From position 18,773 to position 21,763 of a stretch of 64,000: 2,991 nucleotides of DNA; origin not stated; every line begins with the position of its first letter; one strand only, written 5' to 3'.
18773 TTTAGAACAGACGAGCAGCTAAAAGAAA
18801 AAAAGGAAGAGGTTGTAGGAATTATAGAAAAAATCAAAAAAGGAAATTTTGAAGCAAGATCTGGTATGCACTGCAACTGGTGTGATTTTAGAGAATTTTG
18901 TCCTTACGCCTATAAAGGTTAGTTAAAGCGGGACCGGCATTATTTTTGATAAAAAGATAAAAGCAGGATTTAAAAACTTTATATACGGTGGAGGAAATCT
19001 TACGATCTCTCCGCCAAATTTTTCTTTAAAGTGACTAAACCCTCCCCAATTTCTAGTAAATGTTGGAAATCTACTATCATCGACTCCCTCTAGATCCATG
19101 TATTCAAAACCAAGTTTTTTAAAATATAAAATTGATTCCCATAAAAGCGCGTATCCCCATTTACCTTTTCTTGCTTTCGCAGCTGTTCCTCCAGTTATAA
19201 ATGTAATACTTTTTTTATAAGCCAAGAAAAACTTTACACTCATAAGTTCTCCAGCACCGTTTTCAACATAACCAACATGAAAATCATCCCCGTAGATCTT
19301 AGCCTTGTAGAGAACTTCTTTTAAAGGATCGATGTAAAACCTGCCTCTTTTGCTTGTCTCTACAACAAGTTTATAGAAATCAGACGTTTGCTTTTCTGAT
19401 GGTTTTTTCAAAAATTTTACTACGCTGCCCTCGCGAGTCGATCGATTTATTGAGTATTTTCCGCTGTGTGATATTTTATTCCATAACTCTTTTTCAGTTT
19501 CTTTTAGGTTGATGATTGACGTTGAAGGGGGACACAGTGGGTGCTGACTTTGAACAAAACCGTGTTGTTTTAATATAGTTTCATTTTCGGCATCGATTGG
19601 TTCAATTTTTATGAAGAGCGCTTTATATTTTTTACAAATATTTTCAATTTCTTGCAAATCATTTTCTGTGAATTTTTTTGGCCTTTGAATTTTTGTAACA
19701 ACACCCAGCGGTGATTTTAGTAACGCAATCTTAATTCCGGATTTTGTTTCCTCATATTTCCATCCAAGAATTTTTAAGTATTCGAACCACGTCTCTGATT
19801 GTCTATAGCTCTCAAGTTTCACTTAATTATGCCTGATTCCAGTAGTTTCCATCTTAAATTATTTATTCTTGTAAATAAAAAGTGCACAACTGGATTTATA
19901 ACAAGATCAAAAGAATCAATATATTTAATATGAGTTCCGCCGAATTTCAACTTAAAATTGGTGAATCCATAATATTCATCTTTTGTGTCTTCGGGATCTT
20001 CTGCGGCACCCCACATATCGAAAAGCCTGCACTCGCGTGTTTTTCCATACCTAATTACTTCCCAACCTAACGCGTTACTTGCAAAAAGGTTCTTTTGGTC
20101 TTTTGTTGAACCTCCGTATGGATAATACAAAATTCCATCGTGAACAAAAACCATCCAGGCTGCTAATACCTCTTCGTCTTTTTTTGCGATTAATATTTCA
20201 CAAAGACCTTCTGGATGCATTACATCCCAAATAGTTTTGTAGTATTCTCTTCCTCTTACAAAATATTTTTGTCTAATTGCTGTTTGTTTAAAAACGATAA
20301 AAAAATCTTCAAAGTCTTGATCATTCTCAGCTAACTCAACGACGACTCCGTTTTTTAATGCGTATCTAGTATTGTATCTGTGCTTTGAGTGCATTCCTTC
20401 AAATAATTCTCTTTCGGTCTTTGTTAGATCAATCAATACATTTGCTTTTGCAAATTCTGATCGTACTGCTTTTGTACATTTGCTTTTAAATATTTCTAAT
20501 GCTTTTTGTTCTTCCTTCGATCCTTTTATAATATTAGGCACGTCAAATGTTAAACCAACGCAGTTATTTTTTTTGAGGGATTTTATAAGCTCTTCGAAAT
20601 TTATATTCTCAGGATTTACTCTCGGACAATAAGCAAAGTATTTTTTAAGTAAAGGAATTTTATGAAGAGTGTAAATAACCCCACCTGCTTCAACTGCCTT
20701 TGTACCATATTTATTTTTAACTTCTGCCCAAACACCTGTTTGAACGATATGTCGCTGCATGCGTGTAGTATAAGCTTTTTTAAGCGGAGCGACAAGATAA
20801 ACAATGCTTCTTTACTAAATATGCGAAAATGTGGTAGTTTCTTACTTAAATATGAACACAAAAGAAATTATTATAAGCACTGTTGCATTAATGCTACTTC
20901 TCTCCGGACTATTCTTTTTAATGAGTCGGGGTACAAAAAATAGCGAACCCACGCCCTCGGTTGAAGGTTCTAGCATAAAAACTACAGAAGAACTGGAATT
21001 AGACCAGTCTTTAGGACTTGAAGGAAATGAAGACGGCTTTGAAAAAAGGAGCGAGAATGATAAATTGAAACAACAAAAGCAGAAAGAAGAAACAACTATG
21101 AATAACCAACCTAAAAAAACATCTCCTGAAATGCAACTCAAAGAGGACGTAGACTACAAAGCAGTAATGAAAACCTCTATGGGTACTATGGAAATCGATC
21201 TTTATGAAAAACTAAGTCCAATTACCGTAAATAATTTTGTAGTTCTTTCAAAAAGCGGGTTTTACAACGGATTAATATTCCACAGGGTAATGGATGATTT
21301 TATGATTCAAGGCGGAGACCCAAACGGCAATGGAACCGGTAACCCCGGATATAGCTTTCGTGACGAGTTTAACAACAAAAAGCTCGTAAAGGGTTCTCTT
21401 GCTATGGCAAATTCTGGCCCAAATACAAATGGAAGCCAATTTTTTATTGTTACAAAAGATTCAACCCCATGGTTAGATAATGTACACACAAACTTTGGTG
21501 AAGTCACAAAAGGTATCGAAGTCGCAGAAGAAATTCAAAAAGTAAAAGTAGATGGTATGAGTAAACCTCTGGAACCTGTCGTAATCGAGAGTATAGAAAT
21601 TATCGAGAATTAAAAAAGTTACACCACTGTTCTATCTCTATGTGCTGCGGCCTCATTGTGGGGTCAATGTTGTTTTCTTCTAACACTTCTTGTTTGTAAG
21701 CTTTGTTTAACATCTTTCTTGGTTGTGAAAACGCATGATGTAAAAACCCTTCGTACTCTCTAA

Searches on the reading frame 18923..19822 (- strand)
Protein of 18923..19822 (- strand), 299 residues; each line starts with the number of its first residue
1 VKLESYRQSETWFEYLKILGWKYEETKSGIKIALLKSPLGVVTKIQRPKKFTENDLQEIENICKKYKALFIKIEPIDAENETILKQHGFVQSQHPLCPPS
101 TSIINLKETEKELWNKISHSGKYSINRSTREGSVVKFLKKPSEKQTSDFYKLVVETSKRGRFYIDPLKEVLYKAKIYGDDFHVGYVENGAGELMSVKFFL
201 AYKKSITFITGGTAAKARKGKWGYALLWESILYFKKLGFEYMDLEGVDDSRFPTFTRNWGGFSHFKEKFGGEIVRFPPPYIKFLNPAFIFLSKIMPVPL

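Call 91: search_protein_families(library=pfam, proteins=[window:18923-19822:-], max_evalue=0.0001)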
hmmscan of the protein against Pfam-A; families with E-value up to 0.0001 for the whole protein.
window:18923-19822:- (299 aa): 1 family
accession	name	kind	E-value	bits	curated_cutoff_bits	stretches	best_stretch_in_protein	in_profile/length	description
PF02388.22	FemAB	-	2e-11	43.8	24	0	101-163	153-213/406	FemAB family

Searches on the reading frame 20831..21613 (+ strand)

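Call 91: search_protein_families(library=pfam, proteins=[window:20831-21613:+], max_evalue=0.0001)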
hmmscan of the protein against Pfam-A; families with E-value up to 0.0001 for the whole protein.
window:20831-21613:+ (260 aa): 1 family
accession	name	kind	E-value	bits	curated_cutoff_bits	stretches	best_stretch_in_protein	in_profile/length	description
PF00160.26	Pro_isomerase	-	9.7e-48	162.8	21.7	1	112-256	3-158/159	Cyclophilin type peptidyl-prolyl cis-trans isomerase/CLD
